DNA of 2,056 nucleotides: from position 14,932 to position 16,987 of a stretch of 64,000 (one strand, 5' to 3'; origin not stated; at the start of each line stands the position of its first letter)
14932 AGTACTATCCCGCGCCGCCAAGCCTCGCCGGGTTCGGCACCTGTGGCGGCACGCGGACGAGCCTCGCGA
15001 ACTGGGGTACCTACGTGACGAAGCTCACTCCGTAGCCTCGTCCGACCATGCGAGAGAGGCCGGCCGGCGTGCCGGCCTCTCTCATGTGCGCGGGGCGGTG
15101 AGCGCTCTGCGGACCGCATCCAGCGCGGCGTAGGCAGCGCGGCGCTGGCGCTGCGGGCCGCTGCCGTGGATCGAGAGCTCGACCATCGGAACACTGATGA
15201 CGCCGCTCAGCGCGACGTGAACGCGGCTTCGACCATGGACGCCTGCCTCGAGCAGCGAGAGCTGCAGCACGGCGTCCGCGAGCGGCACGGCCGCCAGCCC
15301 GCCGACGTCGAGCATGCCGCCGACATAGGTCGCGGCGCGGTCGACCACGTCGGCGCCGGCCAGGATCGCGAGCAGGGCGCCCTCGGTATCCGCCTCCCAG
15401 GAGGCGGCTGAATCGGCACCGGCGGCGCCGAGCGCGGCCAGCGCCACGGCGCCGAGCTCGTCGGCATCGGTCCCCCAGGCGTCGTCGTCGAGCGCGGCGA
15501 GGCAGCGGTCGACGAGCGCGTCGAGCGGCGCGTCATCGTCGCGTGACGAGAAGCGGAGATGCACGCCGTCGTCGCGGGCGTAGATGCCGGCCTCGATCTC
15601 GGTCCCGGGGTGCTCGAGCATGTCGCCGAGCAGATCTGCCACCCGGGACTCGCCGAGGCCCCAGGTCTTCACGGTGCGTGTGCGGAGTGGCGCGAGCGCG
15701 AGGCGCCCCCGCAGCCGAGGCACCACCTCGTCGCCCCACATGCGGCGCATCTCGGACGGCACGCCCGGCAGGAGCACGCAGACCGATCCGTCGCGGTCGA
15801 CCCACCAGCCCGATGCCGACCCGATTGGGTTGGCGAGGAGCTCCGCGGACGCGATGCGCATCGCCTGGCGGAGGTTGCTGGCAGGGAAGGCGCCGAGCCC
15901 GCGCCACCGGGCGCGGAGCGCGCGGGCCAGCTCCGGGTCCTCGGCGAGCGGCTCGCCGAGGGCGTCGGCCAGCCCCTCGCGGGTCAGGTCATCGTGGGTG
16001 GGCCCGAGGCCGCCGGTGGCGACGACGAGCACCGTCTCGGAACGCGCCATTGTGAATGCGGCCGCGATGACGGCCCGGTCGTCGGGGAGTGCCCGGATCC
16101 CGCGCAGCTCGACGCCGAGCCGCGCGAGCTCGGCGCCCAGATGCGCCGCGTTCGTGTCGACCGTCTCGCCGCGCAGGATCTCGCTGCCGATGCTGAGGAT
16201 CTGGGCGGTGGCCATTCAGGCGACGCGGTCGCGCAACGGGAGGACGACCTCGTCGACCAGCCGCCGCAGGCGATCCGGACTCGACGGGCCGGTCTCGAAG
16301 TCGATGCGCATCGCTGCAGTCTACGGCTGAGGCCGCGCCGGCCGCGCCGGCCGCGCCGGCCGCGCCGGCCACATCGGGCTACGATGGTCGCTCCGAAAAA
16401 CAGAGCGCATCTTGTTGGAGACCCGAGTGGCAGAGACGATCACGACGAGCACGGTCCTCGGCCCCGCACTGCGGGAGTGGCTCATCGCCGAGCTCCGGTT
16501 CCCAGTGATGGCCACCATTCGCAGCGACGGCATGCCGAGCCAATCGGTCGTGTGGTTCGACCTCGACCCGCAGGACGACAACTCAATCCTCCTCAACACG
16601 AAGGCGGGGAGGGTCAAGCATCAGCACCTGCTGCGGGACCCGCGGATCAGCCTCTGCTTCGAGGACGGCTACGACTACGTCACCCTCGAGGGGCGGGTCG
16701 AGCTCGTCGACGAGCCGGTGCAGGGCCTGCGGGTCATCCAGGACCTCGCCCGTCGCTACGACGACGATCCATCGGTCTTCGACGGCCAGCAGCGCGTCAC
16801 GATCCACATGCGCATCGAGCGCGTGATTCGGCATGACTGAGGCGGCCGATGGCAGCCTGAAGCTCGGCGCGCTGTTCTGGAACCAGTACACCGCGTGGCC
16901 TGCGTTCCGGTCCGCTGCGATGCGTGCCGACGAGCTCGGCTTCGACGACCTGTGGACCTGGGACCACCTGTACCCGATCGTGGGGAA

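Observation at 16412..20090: Five-gene translationally coupled F420 operon: two F420-dependent enzymes followed by cofD-cofC-cofE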

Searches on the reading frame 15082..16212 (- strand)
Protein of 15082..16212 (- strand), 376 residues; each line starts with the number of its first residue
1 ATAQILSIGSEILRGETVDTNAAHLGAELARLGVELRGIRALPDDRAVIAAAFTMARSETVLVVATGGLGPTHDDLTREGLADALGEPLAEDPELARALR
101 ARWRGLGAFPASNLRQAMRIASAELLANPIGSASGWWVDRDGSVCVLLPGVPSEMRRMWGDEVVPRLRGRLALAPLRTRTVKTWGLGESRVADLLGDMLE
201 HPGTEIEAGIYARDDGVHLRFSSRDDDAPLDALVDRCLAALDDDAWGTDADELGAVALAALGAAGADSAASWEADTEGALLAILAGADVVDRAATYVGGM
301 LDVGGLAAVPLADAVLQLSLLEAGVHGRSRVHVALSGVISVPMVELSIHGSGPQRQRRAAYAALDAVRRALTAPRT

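Call 31: search_protein_families(library=ncbifam, proteins=[window:15082-16212:-], max_evalue=0.001)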
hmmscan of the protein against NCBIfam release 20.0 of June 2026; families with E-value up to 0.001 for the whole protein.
window:15082-16212:- (376 aa): 9 families
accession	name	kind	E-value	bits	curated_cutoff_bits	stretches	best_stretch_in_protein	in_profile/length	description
NF001813.0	PRK00549.1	equivalog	2.1e-55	188.4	379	1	2-285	2-290/414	competence/damage-inducible protein A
TIGR00200.1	cinA_nterm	subfamily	4.7e-47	160.6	243.15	1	3-252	4-260/414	CinA family nicotinamide mononucleotide deamidase-related protein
NF002291.0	PRK01215.1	equivalog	1.1e-36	126.3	293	1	2-197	5-200/264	nicotinamide mononucleotide deamidase-related protein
NF002978.0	PRK03673.1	equivalog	6.4e-31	107.6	496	1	4-198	5-201/398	nicotinamide mononucleotide deamidase-related protein YfaY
NF002977.0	PRK03670.1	equivalog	3.2e-23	82.4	305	1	3-171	3-180/252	competence damage-inducible protein A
TIGR00177.1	molyb_syn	domain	8.6e-18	64.7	85.35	1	3-163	4-146/148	molybdenum cofactor synthesis domain-containing protein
NF002947.1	PRK03604.1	equivalog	5.1e-08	32.5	285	1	3-89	148-235/301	bifunctional molybdenum cofactor biosynthesis protein MoaC/MoaB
NF007960.1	PRK10680.1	equivalog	3.7e-06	26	440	1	5-82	185-262/401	molybdopterin molybdotransferase MoeA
NF011068.0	PRK14498.1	equivalog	0.00054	18.1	534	1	5-79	198-272/647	molybdopterin biosynthesis protein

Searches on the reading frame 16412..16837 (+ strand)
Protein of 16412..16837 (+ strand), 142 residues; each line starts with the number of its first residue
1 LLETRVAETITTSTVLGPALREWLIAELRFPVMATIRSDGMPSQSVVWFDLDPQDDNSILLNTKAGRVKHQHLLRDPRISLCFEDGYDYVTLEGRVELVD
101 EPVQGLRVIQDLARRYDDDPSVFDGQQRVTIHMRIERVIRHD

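Call 4: search_protein_families(library=ncbifam, proteins=[window:16412-16837:+], max_evalue=0.001)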
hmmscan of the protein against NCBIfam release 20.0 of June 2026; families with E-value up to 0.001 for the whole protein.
window:16412-16837:+ (142 aa): 3 families
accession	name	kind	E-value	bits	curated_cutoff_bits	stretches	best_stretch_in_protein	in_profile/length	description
TIGR03618.1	Rv1155_F420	subfamily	3.7e-27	95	79.05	1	24-138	4-125/127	TIGR03618 family F420-dependent PPOX class oxidoreductase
TIGR03667.1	Rv3369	hypoth_equivalog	1.3e-06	28.4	125.3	1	32-119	18-104/130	TIGR03667 family PPOX class F420-dependent oxidoreductase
TIGR03666.1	Rv2061_F420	subfamily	0.00022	20.9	84.9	1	29-117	13-100/132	PPOX class F420-dependent oxidoreductase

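Call 5: search_protein_families(library=pfam, proteins=[window:16412-16837:+], max_evalue=0.001)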
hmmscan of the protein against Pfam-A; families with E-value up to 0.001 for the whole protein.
window:16412-16837:+ (142 aa): 1 family
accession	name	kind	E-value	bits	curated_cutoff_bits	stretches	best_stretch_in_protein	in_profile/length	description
PF01243.27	PNPOx_N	-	6.4e-17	62.5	28.1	1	18-138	3-116/120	Pyridoxamine 5'-phosphate oxidase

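Call 30: find_homologous_proteins(query=window:16412-16837:+, max_evalue=0.00001)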
Query window:16412-16837:+ (142 aa): 183 proteins with E <= 0.00001 among 208 candidates; the best 120 are listed.
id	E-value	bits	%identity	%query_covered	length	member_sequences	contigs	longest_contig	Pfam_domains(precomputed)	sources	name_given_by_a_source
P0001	2.5e-85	301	99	96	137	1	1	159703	PF01243.28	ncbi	-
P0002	8.1e-73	261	82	99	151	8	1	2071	PF01243.28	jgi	jgi:PPOX class probable F420-dependent enzyme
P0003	7.9e-70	251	83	96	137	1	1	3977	PF01243.28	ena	-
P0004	4.7e-64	232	72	99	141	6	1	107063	PF01243.28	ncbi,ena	-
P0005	2.8e-63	230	73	96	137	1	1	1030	PF01243.28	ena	-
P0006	1.3e-61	224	70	100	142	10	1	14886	PF01243.28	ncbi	-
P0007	1.7e-61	224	74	96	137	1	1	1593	PF01243.28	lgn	-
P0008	1.8e-60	221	73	96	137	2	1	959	PF01243.28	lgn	-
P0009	3.2e-60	220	72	96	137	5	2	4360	PF01243.28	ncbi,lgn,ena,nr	ncbi:MAG TPA: PPOX class F420-dependent oxidoreductase [Candidatus Limnocylindria bacterium]|nr:PPOX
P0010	2.1e-59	217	69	100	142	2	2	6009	PF01243.28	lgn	-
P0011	1.2e-58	215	71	94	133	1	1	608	PF01243.28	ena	-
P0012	5.8e-58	213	71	96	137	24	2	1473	PF01243.28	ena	-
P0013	8.6e-58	212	70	96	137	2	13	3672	PF01243.28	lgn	-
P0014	1.6e-57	211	69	96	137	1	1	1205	PF01243.28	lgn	-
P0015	2.6e-57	210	69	96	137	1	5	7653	PF01243.28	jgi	jgi:PPOX class probable F420-dependent enzyme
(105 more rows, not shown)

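Call 34: search_solved_structures(query=window:16412-16837:+, max_evalue=0.001, show_alignments=2)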
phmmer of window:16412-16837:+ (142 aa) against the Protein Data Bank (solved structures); distinct sequences matched with E-value up to 0.001: 6.
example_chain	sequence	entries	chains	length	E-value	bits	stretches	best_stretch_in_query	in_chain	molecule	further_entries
1rfe_A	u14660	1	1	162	4.7e-09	39.4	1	27-116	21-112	hypothetical protein Rv2991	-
1w9a_A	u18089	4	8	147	2.1e-06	30.9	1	30-100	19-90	PUTATIVE PYRIDOXINE/PYRIDOXAMINE 5'-PHOSPHATE OXIDASE | hypothetical protein Rv1155 | PYRIDOXINE 5'-PHOSPHATE OXIDASE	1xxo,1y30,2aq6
4qvb_A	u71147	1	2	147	2.1e-06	30.9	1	30-100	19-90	Rv1155 protein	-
2asf_A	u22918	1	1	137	0.00012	25.1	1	18-139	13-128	Hypothetical protein Rv2074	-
5jab_A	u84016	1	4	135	0.00013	25.1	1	24-139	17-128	Biliverdin reductase Rv2074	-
2fhq_A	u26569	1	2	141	0.0005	23.1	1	24-102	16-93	putative general stress protein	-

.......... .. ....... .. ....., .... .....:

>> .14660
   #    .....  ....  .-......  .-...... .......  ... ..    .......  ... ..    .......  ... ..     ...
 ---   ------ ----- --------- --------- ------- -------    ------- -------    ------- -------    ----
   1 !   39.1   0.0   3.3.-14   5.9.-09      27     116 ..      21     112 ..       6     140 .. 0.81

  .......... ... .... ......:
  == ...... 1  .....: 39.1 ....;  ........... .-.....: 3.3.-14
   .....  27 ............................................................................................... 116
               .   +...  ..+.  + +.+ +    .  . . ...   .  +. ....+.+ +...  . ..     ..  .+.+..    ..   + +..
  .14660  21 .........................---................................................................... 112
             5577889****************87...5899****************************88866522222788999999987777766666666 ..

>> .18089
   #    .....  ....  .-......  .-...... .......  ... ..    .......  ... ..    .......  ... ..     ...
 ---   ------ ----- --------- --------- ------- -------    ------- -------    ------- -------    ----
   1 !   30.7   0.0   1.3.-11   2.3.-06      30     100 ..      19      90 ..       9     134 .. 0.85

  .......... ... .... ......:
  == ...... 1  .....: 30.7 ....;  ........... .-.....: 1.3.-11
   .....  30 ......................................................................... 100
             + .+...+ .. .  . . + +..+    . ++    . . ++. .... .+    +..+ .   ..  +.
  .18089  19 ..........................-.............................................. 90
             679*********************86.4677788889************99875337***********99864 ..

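Call 41: find_related_loci(query=A2, collection=metagenome_contigs, flank=6000)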
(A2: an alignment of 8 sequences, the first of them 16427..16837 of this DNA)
Query A2 (137 aa) in metagenome_contigs; peptide patterns used: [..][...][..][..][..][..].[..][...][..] (x = any residue, [..] = any of these).
223 stretches matched a pattern; 205 encode a relative of the query (tblastn E <= 1e-3); the best 80 are kept; 80 distinct loci.
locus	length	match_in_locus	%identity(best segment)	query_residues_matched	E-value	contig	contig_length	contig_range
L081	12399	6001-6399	59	5-137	4e-52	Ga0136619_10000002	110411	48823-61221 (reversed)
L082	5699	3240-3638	59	5-137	9e-52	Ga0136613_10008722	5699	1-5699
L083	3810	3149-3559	58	1-137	4e-51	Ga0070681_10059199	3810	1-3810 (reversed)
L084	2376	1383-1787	57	2-136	2e-49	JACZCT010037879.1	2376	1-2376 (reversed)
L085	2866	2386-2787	59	4-137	4e-49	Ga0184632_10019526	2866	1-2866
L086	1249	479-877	55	5-137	7e-51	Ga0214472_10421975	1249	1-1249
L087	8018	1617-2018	57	4-137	1e-47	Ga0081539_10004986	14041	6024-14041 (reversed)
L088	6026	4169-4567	54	5-137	1e-47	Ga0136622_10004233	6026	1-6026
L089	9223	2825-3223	54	5-137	2e-47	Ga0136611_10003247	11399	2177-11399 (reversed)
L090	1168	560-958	54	5-137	4e-49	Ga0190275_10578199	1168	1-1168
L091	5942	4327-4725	58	5-137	1e-46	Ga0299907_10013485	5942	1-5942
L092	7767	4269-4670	55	4-137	2e-46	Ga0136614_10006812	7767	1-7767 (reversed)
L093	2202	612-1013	54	4-137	2e-46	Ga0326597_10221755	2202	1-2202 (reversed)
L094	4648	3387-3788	54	4-137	3e-46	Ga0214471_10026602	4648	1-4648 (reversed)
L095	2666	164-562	54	5-137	9e-45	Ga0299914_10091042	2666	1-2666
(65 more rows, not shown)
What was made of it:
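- Tried and rejected: An 8-sequence alignment worked (call 41).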

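Call 49: find_encoding_contigs(protein=P0001, flank=10000, max_places=2)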
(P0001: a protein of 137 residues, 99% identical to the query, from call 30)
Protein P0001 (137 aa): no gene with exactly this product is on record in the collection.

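Call 66: predict_structure(alignment_id=A4)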
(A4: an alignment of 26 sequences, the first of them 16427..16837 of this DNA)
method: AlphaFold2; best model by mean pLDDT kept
length: 137 residues; sequences in the alignment: 26
mean_pLDDT: 84.6   pTM: 0.77
mean pLDDT of the five models: 84.6, 82.1, 78.8, 78.4, 75.8
residues with pLDDT >= 90: 34; 70-90: 94; 50-70: 8; < 50: 1
segments of 3 or more residues with pLDDT < 50: none
pLDDT, mean of each block of 10 residues (from residue 1): 75 82 75 86 86 88 92 82 86 87 85 84 90 88
secondary structure, 60 per line:
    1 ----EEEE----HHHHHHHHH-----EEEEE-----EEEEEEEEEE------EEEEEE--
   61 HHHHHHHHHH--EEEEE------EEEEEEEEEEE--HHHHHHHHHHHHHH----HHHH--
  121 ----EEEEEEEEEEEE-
elements in order: E5-8 H13-21 E27-31 E37-46 E53-58 H61-70 E73-77 E84-94 H97-110 H115-118 E125-136

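Call 68: fold_search(model_id=the predicted structure, library=pdb)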
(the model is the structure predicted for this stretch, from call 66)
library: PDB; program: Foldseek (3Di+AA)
matches with E <= 10: 826; with E <= 0.001: 65
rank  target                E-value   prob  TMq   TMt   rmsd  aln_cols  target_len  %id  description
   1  5jab_A                4.3e-07  1.00  0.67  0.68   4.8       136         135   27  Structure of the biliverdin reductase Rv2074 from Mycobacterium tuberculosis in complex with F420 (released 2016-07-13)
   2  4qvb_B                8.1e-07  1.00  0.59  0.57   4.5       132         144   26  Mycobacterium tuberculosis protein Rv1155 in complex with co-enzyme F420 (released 2015-02-25)
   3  2asf                  9.7e-07  1.00  0.59  0.64   3.8       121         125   25  Crystal structure of the conserved hypothetical protein Rv2074 from Mycobacterium tuberculosis 1.6 A (released 2005-10-11)
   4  5jab_D                1.6e-06  1.00  0.65  0.66   4.8       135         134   26  Structure of the biliverdin reductase Rv2074 from Mycobacterium tuberculosis in complex with F420 (released 2016-07-13)
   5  5jab_B                1.7e-06  1.00  0.61  0.65   3.8       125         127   25  Structure of the biliverdin reductase Rv2074 from Mycobacterium tuberculosis in complex with F420 (released 2016-07-13)
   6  4qvb_A                2.2e-06  1.00  0.57  0.55   4.8       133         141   27  Mycobacterium tuberculosis protein Rv1155 in complex with co-enzyme F420 (released 2015-02-25)
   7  3f7e_A                2.5e-06  1.00  0.64  0.68   3.7       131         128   26  MSMEG_3380 F420 Reductase (released 2009-10-20)
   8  1rfe                  2.6e-06  1.00  0.63  0.56   4.2       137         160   31  Crystal structure of conserved hypothetical protein Rv2991 from Mycobacterium tuberculosis (released 2004-12-28)
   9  2fg9                  2.8e-06  1.00  0.58  0.50   6.9       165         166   14  CRYSTAL STRUCTURE OF A PUTATIVE 5-NITROIMIDAZOLE ANTIBIOTIC RESISTANCE PROTEIN (BT_3078) FROM BACTEROIDES THETAIOTAOMICR (released 2006-01-10)
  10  3f7e_B                8.6e-06  1.00  0.62  0.66   3.7       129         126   27  MSMEG_3380 F420 Reductase (released 2009-10-20)
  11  1xxo_A                1.2e-05  1.00  0.57  0.55   4.7       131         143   27  X-ray crystal structure of mycobacterium tuberculosis pyridoxine 5'-phosphate oxidase at 1.8 a resolution (released 2004-11-16)
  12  7kpz_B                2.0e-05  1.00  0.58  0.62   3.9       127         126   14  1.70 A resolution crystal structure of Group A Streptococcus HupZ-V5-His6 (released 2021-02-10)
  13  2fhq_A                2.0e-05  1.00  0.48  0.49   5.8       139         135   19  Crystal Structure of General Stress Protein from Bacteroides thetaiotaomicron (released 2006-02-07)
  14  7kq2_B                3.3e-05  1.00  0.59  0.66   3.9       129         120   12  1.98 A resolution crystal structure of Group A Streptococcus H111A HupZ-V5-His6 (released 2021-02-10)
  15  2hq9_A                4.2e-05  1.00  0.52  0.52   5.7       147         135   16  Crystal structure of a fad-binding protein (mll6688) from mesorhizobium loti at 1.95 A resolution (released 2006-08-29)
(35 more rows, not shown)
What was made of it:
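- On PPOX-class F420-dependent oxidoreductase (FDOR-B): The top Foldseek hits are 5JAB and 4QVB, both with F420 bound (call 68).
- Closest known: Mycobacterial FDOR-B proteins. Same: These are the best structural matches, several of them solved with F420 bound (call 68).
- The PPOX model matches F420-bound FDOR-B structures best (call 68). The PPOX passes its F420-family cut-off and matches F420-bound structures best (calls 4, 68).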
